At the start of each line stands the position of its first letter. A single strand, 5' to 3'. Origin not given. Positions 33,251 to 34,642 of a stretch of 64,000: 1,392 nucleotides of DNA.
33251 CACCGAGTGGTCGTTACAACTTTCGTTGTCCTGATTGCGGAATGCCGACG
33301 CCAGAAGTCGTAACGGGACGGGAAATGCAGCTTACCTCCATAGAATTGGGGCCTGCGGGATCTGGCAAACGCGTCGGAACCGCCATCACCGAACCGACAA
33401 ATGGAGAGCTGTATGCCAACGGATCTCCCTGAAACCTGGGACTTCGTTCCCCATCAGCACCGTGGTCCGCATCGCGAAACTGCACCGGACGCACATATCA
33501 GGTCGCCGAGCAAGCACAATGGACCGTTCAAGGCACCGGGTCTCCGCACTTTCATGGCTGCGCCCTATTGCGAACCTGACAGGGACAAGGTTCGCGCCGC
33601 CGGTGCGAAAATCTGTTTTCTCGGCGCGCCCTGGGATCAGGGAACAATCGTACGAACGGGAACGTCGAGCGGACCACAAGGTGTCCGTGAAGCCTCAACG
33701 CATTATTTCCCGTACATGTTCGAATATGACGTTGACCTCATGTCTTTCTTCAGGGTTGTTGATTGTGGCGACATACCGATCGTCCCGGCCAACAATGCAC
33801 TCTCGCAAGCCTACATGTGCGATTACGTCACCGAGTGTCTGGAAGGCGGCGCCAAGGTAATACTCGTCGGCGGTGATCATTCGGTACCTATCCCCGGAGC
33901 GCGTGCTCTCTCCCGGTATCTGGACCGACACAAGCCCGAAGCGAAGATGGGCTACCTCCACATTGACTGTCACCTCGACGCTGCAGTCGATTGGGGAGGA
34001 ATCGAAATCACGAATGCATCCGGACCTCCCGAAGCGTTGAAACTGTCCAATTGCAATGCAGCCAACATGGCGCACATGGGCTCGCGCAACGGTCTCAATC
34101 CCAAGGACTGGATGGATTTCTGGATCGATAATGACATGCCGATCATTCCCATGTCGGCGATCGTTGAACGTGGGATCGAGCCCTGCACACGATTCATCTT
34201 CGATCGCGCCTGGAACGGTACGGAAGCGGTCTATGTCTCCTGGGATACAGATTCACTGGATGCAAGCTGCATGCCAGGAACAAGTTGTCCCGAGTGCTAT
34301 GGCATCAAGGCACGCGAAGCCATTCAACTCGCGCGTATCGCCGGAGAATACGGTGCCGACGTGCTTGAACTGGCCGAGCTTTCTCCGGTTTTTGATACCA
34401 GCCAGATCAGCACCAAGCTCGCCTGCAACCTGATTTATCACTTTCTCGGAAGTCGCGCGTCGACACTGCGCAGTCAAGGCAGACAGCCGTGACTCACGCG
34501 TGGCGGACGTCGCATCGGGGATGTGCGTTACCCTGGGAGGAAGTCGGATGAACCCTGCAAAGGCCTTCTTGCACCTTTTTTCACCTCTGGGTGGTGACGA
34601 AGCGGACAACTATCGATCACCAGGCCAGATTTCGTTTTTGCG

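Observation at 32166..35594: HypB/HypA-like nickel chaperones coupled to arginase-fold hydrolases: a Ni-dependent guanidine/guanidino-compound hydrolase-type locus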

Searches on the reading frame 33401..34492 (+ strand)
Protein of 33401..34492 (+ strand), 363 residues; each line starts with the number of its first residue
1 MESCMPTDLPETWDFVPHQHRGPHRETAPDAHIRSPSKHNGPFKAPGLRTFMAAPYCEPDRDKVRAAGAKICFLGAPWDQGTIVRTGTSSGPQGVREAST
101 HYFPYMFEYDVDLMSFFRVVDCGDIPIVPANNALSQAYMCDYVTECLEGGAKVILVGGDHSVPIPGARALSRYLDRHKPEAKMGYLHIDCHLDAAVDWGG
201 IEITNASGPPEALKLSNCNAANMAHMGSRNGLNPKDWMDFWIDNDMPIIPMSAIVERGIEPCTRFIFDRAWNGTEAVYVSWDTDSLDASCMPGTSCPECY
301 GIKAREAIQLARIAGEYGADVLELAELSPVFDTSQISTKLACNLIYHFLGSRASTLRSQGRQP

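Call 3: search_solved_structures(query=window:33401-34492:+, max_evalue=0.00001, show_alignments=1)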
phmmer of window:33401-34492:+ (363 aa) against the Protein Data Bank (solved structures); distinct sequences matched with E-value up to 0.00001: 34.
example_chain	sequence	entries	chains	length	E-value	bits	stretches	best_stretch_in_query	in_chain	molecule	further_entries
8snf_D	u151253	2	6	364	9.3e-166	554.9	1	12-363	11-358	metformin hydrolase subunit A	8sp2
8snk_I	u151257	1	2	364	4.5e-165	552.6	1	12-363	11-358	metformin hydrolase subunit A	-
8x3g_A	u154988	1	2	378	9e-165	551.6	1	12-363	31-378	Agmatinase family protein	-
8ryi_B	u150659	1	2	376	1.8e-164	550.7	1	12-363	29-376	Agmatinase family protein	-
8ryi_C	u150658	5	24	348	3.9e-58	200.7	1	31-353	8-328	Arginase family protein | metformin hydrolase subunit B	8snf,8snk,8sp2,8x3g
7esr_A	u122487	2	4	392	2.6e-46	161.7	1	42-348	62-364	Probable agmatinase 2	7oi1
9fek_A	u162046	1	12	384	5.4e-41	144.2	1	29-350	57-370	Putative agmatinase 2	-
3nio_A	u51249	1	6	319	4.8e-26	95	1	33-349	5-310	Guanidinobutyrase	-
1gq6_A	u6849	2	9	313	1.5e-25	93.4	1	50-349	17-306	PROCLAVAMINATE AMIDINO HYDROLASE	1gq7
3nip_A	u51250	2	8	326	1.4e-23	86.9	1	47-350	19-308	3-guanidinopropionase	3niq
7lol_A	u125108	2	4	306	1.3e-19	73.8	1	72-350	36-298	Agmatinase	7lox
7lba_A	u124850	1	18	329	1.7e-19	73.5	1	72-349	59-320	Agmatinase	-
4myn_A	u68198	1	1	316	5e-17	65.3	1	65-351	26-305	Formiminoglutamase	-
4mxr_A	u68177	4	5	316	4.4e-16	62.2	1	65-351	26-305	Formiminoglutamase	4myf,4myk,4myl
2a0m_A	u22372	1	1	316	6.9e-16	61.6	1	65-351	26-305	ARGINASE SUPERFAMILY PROTEIN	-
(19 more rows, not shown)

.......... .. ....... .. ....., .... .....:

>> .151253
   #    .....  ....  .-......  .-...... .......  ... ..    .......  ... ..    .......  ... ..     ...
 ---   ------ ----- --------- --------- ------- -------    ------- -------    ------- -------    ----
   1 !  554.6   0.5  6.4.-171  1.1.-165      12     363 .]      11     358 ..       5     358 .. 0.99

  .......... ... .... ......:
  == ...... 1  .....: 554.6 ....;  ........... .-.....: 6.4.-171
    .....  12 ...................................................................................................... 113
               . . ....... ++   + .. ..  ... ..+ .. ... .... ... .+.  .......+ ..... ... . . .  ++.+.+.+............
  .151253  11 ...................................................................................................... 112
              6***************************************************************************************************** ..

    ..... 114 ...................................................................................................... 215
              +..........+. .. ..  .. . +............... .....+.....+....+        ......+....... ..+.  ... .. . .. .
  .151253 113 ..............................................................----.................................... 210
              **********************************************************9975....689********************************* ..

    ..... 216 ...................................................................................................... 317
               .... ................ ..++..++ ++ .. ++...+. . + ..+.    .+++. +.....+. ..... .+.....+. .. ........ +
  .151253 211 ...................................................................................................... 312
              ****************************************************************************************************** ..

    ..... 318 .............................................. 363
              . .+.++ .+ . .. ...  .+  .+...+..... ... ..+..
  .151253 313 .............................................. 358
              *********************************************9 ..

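Call 5: search_protein_families(library=pfam, proteins=[window:33401-34492:+])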
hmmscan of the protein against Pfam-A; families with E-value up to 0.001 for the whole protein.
window:33401-34492:+ (363 aa): 1 family
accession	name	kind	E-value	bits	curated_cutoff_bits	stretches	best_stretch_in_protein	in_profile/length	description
PF00491.26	Arginase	-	4e-49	168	22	1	70-349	2-279/280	Arginase family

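Call 13: find_homologous_proteins(query=window:33401-34492:+, max_evalue=1e-30)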
Query window:33401-34492:+ (363 aa): 133 proteins with E <= 1e-30 among 2613 candidates; the best 120 are listed.
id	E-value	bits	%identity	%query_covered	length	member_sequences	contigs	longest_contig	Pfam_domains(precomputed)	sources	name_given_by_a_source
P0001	1.0e-229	780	90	99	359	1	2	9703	PF00491.27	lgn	-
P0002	5.4e-229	778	88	99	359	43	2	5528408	PF00491.27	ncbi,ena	-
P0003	1.1e-226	770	88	99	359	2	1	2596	PF00491.27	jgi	jgi:agmatinase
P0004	3.0e-217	739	86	97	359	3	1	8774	PF00491.27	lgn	-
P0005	1.0e-214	731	85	97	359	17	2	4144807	PF00491.27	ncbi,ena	-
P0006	4.9e-212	722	82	99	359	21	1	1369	PF00491.27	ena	-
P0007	1.6e-211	720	82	97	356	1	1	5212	PF00491.27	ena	-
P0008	2.1e-210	717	81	98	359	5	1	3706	PF00491.27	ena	-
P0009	4.8e-208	709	87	92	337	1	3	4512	PF00491.27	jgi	jgi:agmatinase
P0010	1.6e-202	691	80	97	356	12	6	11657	PF00491.27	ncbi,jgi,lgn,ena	jgi:agmatinase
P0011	1.8e-202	691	79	99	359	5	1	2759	PF00491.27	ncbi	-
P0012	4.1e-201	686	79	99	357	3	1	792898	PF00491.27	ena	-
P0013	8.1e-201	685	79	99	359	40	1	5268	PF00491.27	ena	-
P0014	1.7e-200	684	81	97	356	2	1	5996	PF00491.27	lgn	-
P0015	3.2e-200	683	77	99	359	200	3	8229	PF00491.27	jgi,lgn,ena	jgi:agmatinase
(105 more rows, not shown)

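Call 21: find_related_loci(query=A1, collection=genome_contigs, flank=10000)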
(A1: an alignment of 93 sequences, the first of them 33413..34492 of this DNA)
Query A1 (359 aa) in genome_contigs; peptide patterns used: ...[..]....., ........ (x = any residue, [..] = any of these).
154 stretches matched a pattern; 144 encode a relative of the query (tblastn E <= 1e-3); the best 80 are kept; 80 distinct loci.
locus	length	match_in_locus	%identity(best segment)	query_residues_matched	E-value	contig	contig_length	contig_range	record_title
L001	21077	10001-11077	89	1-359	0e+0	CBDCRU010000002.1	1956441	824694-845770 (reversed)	MAG: Alphaproteobacteria bacterium isolate 004192cc-7be1-4318-a486-98437b1b10df genome assembly, contig: contig_2, whole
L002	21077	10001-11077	88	1-359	0e+0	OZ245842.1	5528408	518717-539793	MAG: Alphaproteobacteria bacterium isolate 8fa29e53-599d-4395-9acb-6f40a3095647 genome assembly, chromosome: 1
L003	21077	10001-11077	89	1-359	0e+0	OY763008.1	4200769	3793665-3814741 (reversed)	MAG: Alphaproteobacteria bacterium isolate c3f7fb18-987a-4481-a40f-6ef58412cdbb genome assembly, chromosome: 1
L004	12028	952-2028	87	1-359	0e+0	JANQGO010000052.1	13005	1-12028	MAG: Alphaproteobacteria bacterium isolate PL23b_bin.48 k99_2911550, whole genome shotgun sequence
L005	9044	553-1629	83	1-359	0e+0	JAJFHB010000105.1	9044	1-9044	MAG: Hyphomicrobiales bacterium isolate OFTM346 OFTM346_104, whole genome shotgun sequence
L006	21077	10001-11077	84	1-359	0e+0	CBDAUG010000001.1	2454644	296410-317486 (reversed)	MAG: Alphaproteobacteria bacterium isolate 85bc8abf-2a0b-40a6-bf12-b11200afe27e genome assembly, contig: contig_1, whole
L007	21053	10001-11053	85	9-359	0e+0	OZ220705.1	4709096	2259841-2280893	MAG: Alphaproteobacteria bacterium isolate 2b4cf96f-57fc-4783-9a40-8293addbc307 genome assembly, chromosome: 1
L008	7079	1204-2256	85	9-359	0e+0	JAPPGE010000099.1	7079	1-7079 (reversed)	MAG: bacterium isolate RHO1_bin_48 NODE_12274_length_7079_cov_20.805382, whole genome shotgun sequence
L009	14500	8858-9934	83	1-359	0e+0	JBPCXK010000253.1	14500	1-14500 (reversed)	MAG: Gammaproteobacteria bacterium isolate MAG_seacave_114 S1Ck127_4461879, whole genome shotgun sequence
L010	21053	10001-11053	85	9-359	0e+0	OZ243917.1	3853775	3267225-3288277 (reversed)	MAG: Alphaproteobacteria bacterium isolate 02e1f9bb-dbd4-4ed1-82e0-245be44422fa genome assembly, chromosome: 1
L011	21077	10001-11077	82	1-359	0e+0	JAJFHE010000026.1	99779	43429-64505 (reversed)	MAG: Hyphomicrobiales bacterium isolate OFTM97 OFTM97_25, whole genome shotgun sequence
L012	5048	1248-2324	82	1-359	0e+0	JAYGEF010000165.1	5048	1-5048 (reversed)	MAG: Alphaproteobacteria bacterium isolate OC6_3000m_MAG_168 OC6_3000m_contig_2823270, whole genome shotgun sequence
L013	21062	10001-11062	82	6-359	0e+0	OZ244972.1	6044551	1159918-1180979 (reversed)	MAG: Rhodospirillales bacterium isolate 53a8b895-f9c6-4de1-8451-65e20c47fd72 genome assembly, chromosome: 1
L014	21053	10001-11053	82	9-359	0e+0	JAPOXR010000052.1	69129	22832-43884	MAG: Rhodobacteraceae bacterium isolate COS4_bin_11 NODE_404_length_69129_cov_108.763, whole genome shotgun sequence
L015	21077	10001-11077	80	1-359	0e+0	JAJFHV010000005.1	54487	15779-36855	MAG: Hyphomicrobiales bacterium isolate OFTM377 OFTM377_4, whole genome shotgun sequence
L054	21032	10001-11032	70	9-356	5e-170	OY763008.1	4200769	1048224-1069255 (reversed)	MAG: Alphaproteobacteria bacterium isolate c3f7fb18-987a-4481-a40f-6ef58412cdbb genome assembly, chromosome: 1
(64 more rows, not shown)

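Call 25: search_protein_families(library=ncbifam, proteins=[window:33413-34492:+], max_evalue=0.00001)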
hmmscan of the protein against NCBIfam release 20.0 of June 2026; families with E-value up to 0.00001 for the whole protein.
window:33413-34492:+ (359 aa): 4 families
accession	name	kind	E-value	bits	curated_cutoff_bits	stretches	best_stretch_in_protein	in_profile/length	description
TIGR01230.1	agmatinase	equivalog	1.7e-33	116.5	174.3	1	62-345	10-273/275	agmatinase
NF002564.0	PRK02190.1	subfamily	2.3e-32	112.4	302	1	61-349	29-302/307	agmatinase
TIGR01227.1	hutG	equivalog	9.9e-28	97.2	229.15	1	66-345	36-306/307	formimidoylglutamase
TIGR01229.1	rocF_arginase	equivalog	3e-12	46.5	227.6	1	70-347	3-297/300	arginase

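Call 45: find_encoding_contigs(protein=window:33413-34492:+, flank=2000, max_places=3)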
Protein window:33413-34492:+ (359 aa): 4 contigs read that carry it; 3 places shown.
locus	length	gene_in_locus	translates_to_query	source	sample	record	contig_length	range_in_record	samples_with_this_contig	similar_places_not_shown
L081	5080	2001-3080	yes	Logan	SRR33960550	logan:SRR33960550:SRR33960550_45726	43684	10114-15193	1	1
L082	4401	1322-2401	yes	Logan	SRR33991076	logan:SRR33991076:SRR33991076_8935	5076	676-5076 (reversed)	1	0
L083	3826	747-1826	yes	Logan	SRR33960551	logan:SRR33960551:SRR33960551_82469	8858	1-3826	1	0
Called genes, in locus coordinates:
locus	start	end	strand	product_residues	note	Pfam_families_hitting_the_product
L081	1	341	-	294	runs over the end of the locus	-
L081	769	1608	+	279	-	PF02492:cobW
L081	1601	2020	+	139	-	PF01155:HypA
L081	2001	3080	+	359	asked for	PF00491:Arginase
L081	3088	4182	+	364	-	PF00491:Arginase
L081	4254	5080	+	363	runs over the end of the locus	PF01547:SBP_bac_1, PF13416:SBP_bac_8, PF13531:SBP_bac_11 (faint), PF13343:SBP_bac_6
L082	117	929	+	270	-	PF02492:cobW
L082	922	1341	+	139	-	PF01155:HypA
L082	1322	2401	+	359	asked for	PF00491:Arginase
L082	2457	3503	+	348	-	PF00491:Arginase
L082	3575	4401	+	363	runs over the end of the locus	PF01547:SBP_bac_1, PF13416:SBP_bac_8, PF13531:SBP_bac_11 (faint), PF13343:SBP_bac_6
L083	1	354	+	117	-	?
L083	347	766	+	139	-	PF01155:HypA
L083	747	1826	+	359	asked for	PF00491:Arginase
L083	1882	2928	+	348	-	PF00491:Arginase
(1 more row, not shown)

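Call 48: search_protein_families(library=pfam, proteins=[L054:6095-6883:+, L054:6816-7802:+, L054:7827-8915:+, L054:8973-9860:+, L054:12005-12853:+, L054:12857-14569:+, L054:14839-16143:+, L054:3406-5259:+, L054:16103-18349:-], max_evalue=0.0001)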
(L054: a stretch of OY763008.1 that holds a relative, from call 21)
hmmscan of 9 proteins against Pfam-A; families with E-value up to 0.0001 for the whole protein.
L054:6095-6883:+ (262 aa): 4 families
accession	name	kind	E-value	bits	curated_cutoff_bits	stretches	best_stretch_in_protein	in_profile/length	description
PF08241.18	Methyltransf_11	-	1.3e-18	67.8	21.2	1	52-144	2-95/95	Methyltransferase domain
PF13649.12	Methyltransf_25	-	9.3e-16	58.8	27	1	52-140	3-97/97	Methyltransferase domain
PF08242.18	Methyltransf_12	-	4.7e-10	40.5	30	1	52-142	2-98/98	Methyltransferase domain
PF01209.24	Ubie_methyltran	-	1.5e-08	34.7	20.1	1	49-166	50-173/233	ubiE/COQ5 methyltransferase family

L054:6816-7802:+ (328 aa): 0 families

L054:7827-8915:+ (362 aa): 2 families
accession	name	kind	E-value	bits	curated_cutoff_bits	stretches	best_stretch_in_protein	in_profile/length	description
PF09084.16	NMT1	-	4.8e-14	53.2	20.5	1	66-261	20-215/216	NMT1/THI5 like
PF13379.11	NMT1_2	-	7.9e-09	36.1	24.7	1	83-264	51-246/252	NMT1-like family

L054:8973-9860:+ (295 aa): 0 families

L054:12005-12853:+ (282 aa): 2 families
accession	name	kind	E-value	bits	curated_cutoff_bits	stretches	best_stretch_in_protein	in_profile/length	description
PF00699.25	Urease_beta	-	4e-44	149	25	1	163-259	1-97/98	Urease beta subunit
PF00547.23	Urease_gamma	-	4.6e-43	146.1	23.9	1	50-148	1-99/99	Urease, gamma subunit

L054:12857-14569:+ (570 aa): 3 families
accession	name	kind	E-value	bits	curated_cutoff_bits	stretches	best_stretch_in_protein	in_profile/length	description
PF01979.26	Amidohydro_1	-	3.5e-64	217.6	25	1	130-456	1-340/345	Amidohydrolase family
PF00449.26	Urease_alpha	-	3.8e-44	150.3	23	1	3-123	2-120/121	Urease alpha-subunit, N-terminal domain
PF07969.17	Amidohydro_3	-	2.4e-11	44.2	29.7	1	397-456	403-470/472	Amidohydrolase family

L054:14839-16143:+ (434 aa): 2 families
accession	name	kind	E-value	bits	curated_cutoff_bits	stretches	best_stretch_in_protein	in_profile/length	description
PF05899.18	Cupin_3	-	8.5e-18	64.3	23.5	1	361-430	6-74/74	EutQ-like cupin domain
PF07883.17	Cupin_2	-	1.3e-05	25.2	27.2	1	380-417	17-53/70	Cupin domain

L054:3406-5259:+ (617 aa): 0 families

L054:16103-18349:- (748 aa): 2 families
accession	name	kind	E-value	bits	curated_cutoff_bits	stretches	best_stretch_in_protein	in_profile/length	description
PF20254.3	DMFA2_C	-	1.2e-88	298.5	27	1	283-706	2-369/374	N,N-dimethylformamidase beta subunit-like, C-terminal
PF13385.13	Laminin_G_3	-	2.6e-10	41.1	27.6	1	73-234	4-150/151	Concanavalin A-like lectin/glucanases superfamily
